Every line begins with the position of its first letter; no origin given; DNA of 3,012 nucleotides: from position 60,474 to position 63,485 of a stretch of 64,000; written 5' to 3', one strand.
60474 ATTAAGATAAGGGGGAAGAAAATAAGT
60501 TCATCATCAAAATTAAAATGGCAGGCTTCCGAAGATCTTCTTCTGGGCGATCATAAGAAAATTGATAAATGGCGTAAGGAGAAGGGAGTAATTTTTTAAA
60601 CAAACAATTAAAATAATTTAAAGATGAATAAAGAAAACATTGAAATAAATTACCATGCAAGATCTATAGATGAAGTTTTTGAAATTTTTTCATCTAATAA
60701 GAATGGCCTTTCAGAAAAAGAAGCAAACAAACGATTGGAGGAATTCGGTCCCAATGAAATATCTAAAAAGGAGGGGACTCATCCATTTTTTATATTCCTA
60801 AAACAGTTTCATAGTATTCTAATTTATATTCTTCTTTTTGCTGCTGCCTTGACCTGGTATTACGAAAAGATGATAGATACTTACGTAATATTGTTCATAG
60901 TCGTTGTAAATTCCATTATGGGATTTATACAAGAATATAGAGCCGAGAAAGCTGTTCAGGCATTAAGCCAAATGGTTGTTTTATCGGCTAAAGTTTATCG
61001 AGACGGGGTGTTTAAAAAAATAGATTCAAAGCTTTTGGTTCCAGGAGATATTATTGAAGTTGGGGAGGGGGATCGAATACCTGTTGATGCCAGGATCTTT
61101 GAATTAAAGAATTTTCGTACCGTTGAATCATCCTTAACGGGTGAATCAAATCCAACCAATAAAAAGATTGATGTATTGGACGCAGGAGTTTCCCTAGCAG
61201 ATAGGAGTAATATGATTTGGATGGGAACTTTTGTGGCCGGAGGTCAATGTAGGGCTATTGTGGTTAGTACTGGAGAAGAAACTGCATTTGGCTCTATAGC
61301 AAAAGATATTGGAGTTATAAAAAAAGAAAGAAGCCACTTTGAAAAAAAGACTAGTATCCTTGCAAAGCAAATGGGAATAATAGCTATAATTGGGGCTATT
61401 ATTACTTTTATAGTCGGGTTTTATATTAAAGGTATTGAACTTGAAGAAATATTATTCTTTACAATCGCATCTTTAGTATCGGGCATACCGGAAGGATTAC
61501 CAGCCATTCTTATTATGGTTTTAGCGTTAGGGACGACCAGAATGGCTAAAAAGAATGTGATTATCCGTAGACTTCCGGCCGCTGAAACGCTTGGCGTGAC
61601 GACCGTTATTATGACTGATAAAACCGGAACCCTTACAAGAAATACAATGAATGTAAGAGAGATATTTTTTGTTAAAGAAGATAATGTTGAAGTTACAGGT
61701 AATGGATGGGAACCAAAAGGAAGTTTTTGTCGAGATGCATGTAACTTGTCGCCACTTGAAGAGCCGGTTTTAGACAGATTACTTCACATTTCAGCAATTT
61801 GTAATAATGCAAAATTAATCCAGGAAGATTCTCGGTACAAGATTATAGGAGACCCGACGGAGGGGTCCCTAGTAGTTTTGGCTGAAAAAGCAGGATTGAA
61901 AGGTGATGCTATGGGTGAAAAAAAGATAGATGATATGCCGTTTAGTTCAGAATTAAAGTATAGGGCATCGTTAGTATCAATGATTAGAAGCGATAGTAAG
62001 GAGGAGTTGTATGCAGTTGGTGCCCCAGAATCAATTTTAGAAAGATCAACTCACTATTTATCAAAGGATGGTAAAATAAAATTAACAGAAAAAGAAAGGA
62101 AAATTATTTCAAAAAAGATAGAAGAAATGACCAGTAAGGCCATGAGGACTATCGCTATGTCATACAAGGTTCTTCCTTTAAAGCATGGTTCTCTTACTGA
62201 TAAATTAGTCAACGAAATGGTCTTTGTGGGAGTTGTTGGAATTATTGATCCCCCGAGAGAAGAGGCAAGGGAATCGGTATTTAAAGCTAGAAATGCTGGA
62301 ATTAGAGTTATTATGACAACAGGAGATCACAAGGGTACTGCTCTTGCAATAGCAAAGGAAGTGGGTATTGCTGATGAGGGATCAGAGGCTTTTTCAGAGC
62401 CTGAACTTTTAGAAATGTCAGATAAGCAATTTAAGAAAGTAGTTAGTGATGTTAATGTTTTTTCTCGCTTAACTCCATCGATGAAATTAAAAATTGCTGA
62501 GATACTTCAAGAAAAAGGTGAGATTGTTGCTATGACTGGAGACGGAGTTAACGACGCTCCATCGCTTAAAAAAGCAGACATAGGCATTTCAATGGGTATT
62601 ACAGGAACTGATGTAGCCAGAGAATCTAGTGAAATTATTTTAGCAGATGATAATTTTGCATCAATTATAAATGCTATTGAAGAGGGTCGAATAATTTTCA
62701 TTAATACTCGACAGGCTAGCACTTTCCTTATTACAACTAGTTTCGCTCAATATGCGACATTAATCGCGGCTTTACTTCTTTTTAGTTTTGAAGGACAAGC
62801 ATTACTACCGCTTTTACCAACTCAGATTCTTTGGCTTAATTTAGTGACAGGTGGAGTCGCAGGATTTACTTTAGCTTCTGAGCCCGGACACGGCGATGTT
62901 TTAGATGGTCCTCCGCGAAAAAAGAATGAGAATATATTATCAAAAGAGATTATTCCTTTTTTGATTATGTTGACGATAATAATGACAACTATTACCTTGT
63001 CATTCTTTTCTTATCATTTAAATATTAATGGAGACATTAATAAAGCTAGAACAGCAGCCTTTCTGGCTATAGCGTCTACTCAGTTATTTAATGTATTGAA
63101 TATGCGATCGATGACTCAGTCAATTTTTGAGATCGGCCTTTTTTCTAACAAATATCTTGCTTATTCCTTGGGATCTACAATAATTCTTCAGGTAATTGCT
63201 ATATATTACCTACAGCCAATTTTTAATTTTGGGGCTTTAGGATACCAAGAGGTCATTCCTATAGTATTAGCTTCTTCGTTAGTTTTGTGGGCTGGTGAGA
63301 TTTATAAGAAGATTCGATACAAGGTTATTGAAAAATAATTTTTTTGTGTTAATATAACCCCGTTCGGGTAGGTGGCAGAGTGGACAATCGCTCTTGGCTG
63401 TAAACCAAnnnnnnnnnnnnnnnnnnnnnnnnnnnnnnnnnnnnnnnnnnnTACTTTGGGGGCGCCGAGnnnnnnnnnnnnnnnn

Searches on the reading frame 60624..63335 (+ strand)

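Call 37: search_protein_families(library=pfam, proteins=[window:60624-63335:+], max_evalue=0.00001)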
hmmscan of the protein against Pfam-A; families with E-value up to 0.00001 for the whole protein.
window:60624-63335:+ (904 aa): 5 families
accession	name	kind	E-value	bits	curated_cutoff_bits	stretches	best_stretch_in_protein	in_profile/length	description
PF00122.25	E1-E2_ATPase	-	5.6e-45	153.5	28.1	1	121-310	6-181/181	E1-E2 ATPase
PF00689.26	Cation_ATPase_C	-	7.3e-42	143.5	27.3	1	728-897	2-175/175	Cation transporting ATPase, C-terminus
PF00690.31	Cation_ATPase_N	-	1.2e-20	73.4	20.4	1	10-76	1-68/69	Cation transporter/ATPase, N-terminus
PF00702.32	Hydrolase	-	4.9e-18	66.6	26.4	1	533-652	86-191/191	haloacid dehalogenase-like hydrolase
PF13246.12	Cation_ATPase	-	2.5e-13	50.3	21.7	1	391-478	1-91/91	Cation transport ATPase (P-type)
